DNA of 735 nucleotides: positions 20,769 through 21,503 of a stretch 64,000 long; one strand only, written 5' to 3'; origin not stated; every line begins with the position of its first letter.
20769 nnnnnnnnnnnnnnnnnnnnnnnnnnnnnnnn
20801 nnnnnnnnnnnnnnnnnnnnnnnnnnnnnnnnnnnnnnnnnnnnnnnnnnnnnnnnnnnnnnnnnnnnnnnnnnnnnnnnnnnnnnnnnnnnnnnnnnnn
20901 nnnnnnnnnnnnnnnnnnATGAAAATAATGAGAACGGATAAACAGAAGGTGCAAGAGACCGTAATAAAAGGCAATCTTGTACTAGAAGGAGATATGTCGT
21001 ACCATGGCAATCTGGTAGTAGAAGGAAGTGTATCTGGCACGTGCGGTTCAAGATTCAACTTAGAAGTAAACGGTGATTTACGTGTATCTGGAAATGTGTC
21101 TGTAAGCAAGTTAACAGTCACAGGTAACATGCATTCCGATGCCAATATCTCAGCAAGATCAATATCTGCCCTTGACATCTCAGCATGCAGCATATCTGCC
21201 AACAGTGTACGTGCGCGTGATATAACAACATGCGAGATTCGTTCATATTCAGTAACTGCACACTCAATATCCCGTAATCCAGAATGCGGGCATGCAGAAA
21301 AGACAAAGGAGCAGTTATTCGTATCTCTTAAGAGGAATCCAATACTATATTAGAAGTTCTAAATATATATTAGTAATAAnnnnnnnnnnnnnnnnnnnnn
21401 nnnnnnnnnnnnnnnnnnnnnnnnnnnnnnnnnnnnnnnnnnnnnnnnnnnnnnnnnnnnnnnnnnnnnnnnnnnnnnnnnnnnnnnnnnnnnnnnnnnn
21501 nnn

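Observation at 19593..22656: Orphan five-gene cluster: two bactofilin-like beta-solenoid proteins plus two 'LPxxR' family proteins (module copy 1)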

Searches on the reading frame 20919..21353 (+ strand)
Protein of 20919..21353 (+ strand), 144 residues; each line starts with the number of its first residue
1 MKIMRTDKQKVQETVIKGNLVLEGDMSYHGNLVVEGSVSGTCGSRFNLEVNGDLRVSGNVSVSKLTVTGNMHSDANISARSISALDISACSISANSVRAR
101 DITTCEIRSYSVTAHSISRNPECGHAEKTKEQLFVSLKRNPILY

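Call 4: search_protein_families(library=pfam, proteins=[window:20919-21353:+], max_evalue=1)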
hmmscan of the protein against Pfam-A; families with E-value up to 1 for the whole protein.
window:20919-21353:+ (144 aa): 6 families
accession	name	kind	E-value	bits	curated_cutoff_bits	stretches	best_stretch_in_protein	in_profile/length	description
PF04519.19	Bactofilin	-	1.3e-08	35.4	27.9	1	14-79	1-66/98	Polymer-forming cytoskeletal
PF03961.19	FapA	-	0.00041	20.5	31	1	25-109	10-89/272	Flagellar Assembly Protein A beta solenoid domain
PF14273.11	DUF4360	-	0.0022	18.3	27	1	9-68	102-159/178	Domain of unknown function (DUF4360)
PF21031.3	WDR54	-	0.012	15.3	26.6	1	60-127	234-291/334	WDR54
PF20597.4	pAdhesive_15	-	0.057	13.7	23.8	1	26-78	52-96/254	Putative Ice-binding-like adhesive domain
PF18883.6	AC_1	-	0.12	12.8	27.1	1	12-42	35-66/114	Autochaperone Domain Type 1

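Call 27: search_protein_families(library=ncbifam, proteins=[window:20919-21353:+], max_evalue=1)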
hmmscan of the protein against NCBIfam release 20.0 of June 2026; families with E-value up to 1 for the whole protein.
window:20919-21353:+ (144 aa): 3 families
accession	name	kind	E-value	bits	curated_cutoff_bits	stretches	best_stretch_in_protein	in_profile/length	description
NF051851.1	AtpSerPepEprS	equivalog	0.027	12.5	1700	1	18-69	458-510/988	autotransporter serine peptidase EprS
TIGR04215.1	choice_anch_A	domain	0.04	13.6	29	1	27-77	46-94/255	choice-of-anchor A family protein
NF009978.0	PRK13443.1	equivalog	0.059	13.6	148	1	52-131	49-125/136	F0F1 ATP synthase subunit epsilon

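Call 61: search_solved_structures(query=A10, max_evalue=10, show_alignments=2)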
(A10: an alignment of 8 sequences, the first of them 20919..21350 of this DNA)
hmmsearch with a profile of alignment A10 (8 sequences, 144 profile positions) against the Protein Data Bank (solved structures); distinct sequences matched with E-value up to 10: 1.
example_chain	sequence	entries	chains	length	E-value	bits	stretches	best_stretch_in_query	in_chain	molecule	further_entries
9cuy_g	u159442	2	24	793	0.00011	25.5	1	7-90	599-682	Putative tail fiber protein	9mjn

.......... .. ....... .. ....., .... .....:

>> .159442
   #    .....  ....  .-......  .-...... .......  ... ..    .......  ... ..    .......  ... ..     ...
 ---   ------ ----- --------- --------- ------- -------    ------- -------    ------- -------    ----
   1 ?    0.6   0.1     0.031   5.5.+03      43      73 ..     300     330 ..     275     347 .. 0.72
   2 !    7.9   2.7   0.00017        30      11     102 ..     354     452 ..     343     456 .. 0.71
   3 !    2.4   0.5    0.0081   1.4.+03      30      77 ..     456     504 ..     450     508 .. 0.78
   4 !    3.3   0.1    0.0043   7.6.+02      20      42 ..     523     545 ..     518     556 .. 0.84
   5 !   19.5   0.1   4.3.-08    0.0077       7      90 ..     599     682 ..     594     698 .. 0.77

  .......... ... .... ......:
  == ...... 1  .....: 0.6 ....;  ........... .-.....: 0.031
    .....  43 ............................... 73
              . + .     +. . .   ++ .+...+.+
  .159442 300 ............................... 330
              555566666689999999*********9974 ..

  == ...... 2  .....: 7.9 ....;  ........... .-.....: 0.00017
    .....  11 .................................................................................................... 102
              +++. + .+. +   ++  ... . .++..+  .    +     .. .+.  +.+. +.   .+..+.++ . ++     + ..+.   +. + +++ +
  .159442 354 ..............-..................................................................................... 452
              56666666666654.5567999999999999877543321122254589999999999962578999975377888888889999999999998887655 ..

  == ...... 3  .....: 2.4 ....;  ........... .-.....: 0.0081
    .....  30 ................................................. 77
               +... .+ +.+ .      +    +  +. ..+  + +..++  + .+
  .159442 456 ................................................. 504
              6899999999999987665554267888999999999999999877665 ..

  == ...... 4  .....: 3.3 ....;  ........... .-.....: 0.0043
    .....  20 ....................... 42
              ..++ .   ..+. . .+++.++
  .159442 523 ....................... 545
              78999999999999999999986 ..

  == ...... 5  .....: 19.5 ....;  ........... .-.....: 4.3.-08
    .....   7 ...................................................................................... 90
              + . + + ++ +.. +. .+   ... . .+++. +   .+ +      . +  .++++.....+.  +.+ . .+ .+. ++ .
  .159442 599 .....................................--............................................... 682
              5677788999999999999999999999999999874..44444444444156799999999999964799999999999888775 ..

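Call 73: search_protein_families(library=pfam, alignment_id=A10, max_evalue=1)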
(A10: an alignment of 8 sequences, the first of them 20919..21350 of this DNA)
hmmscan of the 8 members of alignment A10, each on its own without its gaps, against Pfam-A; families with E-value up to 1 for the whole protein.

A. member 1, window:20919-21350:+ (144 aa): 6 families
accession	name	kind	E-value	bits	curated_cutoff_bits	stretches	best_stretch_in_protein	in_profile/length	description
PF04519.19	Bactofilin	-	1.3e-08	35.4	27.9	1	14-79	1-66/98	Polymer-forming cytoskeletal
PF03961.19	FapA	-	0.00041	20.5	31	1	25-109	10-89/272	Flagellar Assembly Protein A beta solenoid domain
PF14273.11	DUF4360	-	0.0022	18.3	27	1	9-68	102-159/178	Domain of unknown function (DUF4360)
PF21031.3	WDR54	-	0.012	15.3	26.6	1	60-127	234-291/334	WDR54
PF20597.4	pAdhesive_15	-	0.057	13.7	23.8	1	26-78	52-96/254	Putative Ice-binding-like adhesive domain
PF18883.6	AC_1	-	0.12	12.8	27.1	1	12-42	35-66/114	Autochaperone Domain Type 1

B. families by the number of members that match (of 8 scanned): 8 families
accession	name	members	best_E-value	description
PF04519.19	Bactofilin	8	1.3e-08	Polymer-forming cytoskeletal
PF03961.19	FapA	7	4.6e-06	Flagellar Assembly Protein A beta solenoid domain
PF14273.11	DUF4360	3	0.0022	Domain of unknown function (DUF4360)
PF21031.3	WDR54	2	0.012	WDR54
PF20597.4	pAdhesive_15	2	0.057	Putative Ice-binding-like adhesive domain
PF18883.6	AC_1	1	0.12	Autochaperone Domain Type 1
PF04989.18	RMNT_CmcI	1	0.13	Rhamnosyl O-methyltransferase/CmcI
PF03775.22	MinC_C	1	0.25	Septum formation inhibitor MinC, C-terminal domain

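Call 74: search_protein_families(library=padloc, proteins=[window:20919-21353:+], max_evalue=0.01)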
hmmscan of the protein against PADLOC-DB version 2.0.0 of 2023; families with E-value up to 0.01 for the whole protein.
window:20919-21353:+ (144 aa): 0 families

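Call 75: search_protein_families(library=phrogs, proteins=[window:20919-21353:+], max_evalue=0.01)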
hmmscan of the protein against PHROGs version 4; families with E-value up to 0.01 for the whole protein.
window:20919-21353:+ (144 aa): 1 family
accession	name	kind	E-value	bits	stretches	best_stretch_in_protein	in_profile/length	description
phrog_4549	-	tail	0.0066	15.6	1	15-95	616-699/869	tail fiber protein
